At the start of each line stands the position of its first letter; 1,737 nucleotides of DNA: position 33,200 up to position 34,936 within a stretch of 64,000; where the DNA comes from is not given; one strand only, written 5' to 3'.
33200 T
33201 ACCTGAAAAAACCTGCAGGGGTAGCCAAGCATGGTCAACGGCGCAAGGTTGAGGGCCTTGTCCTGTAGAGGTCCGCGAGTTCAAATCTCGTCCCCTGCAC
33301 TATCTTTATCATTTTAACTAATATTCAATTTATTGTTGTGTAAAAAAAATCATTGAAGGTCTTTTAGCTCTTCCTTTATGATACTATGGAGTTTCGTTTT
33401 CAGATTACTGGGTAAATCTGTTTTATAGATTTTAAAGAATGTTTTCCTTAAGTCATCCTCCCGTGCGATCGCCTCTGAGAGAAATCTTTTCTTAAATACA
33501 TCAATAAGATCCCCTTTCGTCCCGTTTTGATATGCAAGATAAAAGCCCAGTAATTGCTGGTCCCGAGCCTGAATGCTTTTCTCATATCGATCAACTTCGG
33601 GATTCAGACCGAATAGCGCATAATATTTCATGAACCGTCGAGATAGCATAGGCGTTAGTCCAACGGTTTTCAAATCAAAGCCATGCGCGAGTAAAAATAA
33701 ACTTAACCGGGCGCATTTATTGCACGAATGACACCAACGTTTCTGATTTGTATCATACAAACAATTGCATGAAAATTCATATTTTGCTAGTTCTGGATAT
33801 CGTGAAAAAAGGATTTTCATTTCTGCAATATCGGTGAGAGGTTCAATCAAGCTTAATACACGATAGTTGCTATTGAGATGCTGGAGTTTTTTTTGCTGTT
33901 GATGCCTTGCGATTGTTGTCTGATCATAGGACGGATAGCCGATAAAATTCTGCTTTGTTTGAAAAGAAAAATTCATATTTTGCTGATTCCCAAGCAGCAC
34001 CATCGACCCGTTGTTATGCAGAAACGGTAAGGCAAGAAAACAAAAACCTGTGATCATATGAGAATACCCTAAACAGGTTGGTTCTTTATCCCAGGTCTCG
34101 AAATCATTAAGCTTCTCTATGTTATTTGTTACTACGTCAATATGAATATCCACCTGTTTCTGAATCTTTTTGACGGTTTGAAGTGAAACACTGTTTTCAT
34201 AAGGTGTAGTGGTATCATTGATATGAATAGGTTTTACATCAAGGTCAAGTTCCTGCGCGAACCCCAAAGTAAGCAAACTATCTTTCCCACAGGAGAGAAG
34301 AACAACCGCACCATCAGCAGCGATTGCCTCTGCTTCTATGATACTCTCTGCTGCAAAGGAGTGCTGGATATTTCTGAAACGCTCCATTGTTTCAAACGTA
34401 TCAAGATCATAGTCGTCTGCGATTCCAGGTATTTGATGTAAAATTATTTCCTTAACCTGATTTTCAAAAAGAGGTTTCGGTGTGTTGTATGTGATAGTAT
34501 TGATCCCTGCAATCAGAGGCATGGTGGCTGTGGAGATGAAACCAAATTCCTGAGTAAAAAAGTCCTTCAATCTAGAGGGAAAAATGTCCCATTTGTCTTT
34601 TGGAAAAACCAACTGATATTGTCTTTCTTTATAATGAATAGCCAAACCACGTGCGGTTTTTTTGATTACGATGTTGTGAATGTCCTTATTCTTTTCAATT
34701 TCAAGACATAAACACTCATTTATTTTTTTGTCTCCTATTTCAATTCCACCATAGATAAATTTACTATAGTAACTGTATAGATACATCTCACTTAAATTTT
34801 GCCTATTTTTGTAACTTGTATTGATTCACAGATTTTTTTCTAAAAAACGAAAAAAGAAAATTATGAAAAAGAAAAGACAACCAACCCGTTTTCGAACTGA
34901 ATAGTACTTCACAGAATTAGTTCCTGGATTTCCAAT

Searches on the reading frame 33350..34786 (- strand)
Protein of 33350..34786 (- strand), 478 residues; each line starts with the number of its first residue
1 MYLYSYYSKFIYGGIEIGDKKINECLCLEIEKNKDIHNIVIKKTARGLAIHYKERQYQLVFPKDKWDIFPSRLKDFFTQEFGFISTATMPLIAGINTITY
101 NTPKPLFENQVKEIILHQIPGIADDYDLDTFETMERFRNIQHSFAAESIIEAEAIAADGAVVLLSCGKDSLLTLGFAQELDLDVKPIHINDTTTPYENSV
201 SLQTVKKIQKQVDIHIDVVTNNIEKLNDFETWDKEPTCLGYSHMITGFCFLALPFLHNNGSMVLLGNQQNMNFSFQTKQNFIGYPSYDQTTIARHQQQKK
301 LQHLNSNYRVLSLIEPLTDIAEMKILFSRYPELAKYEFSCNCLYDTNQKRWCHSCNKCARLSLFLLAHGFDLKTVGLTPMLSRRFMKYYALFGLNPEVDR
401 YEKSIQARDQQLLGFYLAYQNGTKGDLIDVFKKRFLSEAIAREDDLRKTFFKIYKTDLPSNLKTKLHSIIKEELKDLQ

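Call 67: search_protein_families(library=pfam, proteins=[window:33350-34786:-], max_evalue=0.0001)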
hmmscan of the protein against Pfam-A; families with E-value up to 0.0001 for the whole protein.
window:33350-34786:- (478 aa): 1 family
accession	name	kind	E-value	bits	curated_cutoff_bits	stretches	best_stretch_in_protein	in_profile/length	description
PF06508.19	QueC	-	1.4e-05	25.2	22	0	278-360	122-201/210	Queuosine biosynthesis protein QueC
